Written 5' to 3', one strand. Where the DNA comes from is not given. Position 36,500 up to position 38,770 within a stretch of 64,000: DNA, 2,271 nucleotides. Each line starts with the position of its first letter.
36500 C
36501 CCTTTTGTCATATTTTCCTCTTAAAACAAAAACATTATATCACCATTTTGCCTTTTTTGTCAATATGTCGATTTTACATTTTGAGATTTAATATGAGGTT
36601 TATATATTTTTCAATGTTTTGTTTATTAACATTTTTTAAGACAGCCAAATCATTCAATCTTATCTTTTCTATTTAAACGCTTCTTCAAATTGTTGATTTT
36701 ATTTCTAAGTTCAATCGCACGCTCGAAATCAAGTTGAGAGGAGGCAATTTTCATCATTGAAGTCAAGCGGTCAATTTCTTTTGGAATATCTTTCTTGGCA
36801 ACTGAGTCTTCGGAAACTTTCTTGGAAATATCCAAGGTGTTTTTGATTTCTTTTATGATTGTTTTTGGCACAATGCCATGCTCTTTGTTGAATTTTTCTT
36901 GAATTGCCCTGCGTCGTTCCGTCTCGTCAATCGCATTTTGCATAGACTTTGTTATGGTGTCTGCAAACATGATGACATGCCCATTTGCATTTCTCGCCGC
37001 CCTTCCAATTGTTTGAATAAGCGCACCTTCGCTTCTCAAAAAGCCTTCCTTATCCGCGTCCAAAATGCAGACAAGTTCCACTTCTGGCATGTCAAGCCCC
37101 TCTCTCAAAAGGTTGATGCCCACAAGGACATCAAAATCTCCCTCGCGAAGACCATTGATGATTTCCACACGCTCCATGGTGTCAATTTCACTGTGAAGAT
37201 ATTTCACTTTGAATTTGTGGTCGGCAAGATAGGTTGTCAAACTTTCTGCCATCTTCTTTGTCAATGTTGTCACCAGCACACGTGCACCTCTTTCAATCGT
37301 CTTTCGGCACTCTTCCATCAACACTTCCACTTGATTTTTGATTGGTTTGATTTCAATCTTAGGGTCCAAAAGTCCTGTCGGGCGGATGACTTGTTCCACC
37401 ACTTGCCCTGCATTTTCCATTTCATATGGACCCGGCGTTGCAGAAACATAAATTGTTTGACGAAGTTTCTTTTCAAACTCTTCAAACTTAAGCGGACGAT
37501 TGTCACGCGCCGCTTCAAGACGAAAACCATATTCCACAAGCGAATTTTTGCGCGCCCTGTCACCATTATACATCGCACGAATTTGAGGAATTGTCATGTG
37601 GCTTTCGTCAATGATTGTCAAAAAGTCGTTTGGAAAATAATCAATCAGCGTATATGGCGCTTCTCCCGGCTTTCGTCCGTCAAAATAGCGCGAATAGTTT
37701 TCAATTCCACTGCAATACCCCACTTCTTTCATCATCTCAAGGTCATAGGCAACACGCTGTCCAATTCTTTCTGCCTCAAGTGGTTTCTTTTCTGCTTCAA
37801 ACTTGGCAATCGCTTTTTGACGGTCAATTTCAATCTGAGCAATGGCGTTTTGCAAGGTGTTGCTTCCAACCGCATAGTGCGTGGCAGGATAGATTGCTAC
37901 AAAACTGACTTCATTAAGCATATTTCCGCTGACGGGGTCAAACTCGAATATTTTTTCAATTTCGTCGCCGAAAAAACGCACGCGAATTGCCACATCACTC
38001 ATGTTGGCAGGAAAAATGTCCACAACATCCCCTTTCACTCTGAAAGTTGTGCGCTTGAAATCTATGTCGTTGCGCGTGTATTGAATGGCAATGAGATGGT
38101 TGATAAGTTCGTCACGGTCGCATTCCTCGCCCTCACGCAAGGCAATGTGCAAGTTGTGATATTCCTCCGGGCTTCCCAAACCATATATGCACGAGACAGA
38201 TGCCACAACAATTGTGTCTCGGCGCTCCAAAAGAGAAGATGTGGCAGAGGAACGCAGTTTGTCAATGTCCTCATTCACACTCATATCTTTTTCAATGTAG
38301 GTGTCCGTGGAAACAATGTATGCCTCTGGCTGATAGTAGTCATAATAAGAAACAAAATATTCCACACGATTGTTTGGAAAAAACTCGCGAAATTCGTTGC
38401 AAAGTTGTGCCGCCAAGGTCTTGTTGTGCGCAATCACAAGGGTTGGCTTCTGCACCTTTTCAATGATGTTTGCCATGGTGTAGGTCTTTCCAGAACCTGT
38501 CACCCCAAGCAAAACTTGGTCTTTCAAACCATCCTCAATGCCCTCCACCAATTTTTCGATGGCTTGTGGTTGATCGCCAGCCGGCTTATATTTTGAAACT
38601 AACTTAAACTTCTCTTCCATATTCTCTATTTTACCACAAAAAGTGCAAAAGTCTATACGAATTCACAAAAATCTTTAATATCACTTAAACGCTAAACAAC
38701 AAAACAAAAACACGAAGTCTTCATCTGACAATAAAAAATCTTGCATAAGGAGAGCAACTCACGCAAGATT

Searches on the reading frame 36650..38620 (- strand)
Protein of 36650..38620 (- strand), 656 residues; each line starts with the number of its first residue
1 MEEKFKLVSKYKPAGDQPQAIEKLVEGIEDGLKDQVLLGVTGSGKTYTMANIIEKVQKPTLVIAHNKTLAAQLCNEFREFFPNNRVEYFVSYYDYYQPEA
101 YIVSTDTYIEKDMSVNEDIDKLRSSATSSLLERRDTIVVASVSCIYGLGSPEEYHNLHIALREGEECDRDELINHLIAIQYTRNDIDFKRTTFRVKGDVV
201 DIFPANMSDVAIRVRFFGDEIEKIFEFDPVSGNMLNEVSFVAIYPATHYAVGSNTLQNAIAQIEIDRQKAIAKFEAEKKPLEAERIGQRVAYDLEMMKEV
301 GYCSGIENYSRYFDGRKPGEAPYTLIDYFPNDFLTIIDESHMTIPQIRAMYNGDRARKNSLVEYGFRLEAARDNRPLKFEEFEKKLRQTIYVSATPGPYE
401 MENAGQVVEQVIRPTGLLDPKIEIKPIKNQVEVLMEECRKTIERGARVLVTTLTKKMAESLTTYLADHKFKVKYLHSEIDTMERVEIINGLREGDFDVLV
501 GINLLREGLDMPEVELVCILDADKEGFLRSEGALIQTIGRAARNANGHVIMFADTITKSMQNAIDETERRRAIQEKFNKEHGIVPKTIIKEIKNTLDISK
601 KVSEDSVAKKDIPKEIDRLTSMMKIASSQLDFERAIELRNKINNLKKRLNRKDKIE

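Call 17: search_protein_families(library=pfam, proteins=[window:36650-38620:-])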
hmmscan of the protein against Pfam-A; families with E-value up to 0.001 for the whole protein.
window:36650-38620:- (656 aa): 6 families
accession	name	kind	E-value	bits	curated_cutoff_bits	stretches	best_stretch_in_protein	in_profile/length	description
PF17757.6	UvrB_inter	-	9e-35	119.1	22.9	1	159-249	1-91/91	UvrB interaction domain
PF12344.14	UvrB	-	2.5e-23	82.1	27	1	551-593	1-43/43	Ultra-violet resistance protein B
PF00271.37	Helicase_C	-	1.2e-20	74.2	23.5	1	431-544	3-109/110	Helicase conserved C-terminal domain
PF04851.21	ResIII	-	7.2e-15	55.7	22.5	1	12-92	3-90/164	Type III restriction enzyme, res subunit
PF02151.25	UVR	-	6.6e-09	35.7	21.5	1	614-647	2-35/36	UvrB/uvrC motif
PF00270.35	DEAD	-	1.8e-07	31.5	26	1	17-87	4-77/167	DEAD/DEAH box helicase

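Call 52: find_homologous_proteins(query=window:36650-38620:-, max_evalue=1e-100)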
Query window:36650-38620:- (656 aa): 8000 proteins with E <= 1e-100 among 8000 candidates; the best 120 are listed.
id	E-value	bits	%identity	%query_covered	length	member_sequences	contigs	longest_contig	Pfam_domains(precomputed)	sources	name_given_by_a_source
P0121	0.0e+0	1378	94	100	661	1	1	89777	PF00270.36,PF02151.26,PF17757.7,PF00271.38,PF27431.1,PF04851.22,PF12344.15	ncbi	-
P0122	0.0e+0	1373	92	100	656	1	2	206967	PF00270.36,PF02151.26,PF17757.7,PF00271.38,PF27431.1,PF04851.22,PF12344.15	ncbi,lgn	-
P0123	0.0e+0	1367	92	100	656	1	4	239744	PF00270.36,PF02151.26,PF17757.7,PF00271.38,PF27431.1,PF04851.22,PF12344.15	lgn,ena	-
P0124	0.0e+0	1366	92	100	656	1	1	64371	PF00270.36,PF02151.26,PF17757.7,PF00271.38,PF27431.1,PF04851.22,PF12344.15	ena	-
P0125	0.0e+0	1365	92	100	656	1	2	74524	PF00270.36,PF02151.26,PF17757.7,PF00271.38,PF27431.1,PF04851.22,PF12344.15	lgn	-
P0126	0.0e+0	1364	92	100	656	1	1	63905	PF00270.36,PF02151.26,PF17757.7,PF00271.38,PF27431.1,PF04851.22,PF12344.15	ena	-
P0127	0.0e+0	1364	92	100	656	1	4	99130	PF00270.36,PF02151.26,PF17757.7,PF00271.38,PF27431.1,PF04851.22,PF12344.15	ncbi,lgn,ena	-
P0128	0.0e+0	1363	92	100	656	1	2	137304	PF00270.36,PF02151.26,PF17757.7,PF00271.38,PF27431.1,PF04851.22,PF12344.15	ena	-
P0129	0.0e+0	1363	92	100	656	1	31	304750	PF00270.36,PF02151.26,PF17757.7,PF00271.38,PF27431.1,PF04851.22,PF12344.15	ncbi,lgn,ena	-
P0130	0.0e+0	1363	92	100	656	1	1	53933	PF00270.36,PF02151.26,PF17757.7,PF00271.38,PF27431.1,PF04851.22,PF12344.15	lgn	-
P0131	0.0e+0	1362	92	100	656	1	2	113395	PF00270.36,PF02151.26,PF17757.7,PF00271.38,PF27431.1,PF04851.22,PF12344.15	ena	-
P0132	0.0e+0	1362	92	100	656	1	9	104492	PF00270.36,PF02151.26,PF17757.7,PF00271.38,PF27431.1,PF04851.22,PF12344.15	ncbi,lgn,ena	-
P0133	0.0e+0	1361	92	100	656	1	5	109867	PF00270.36,PF02151.26,PF17757.7,PF00271.38,PF27431.1,PF04851.22,PF12344.15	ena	-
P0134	0.0e+0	1361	92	100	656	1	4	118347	PF00270.36,PF02151.26,PF17757.7,PF00271.38,PF27431.1,PF04851.22,PF12344.15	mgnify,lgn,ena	mgnify:FL=1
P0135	0.0e+0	1359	92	100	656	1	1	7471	PF00270.36,PF02151.26,PF17757.7,PF00271.38,PF27431.1,PF04851.22,PF12344.15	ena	-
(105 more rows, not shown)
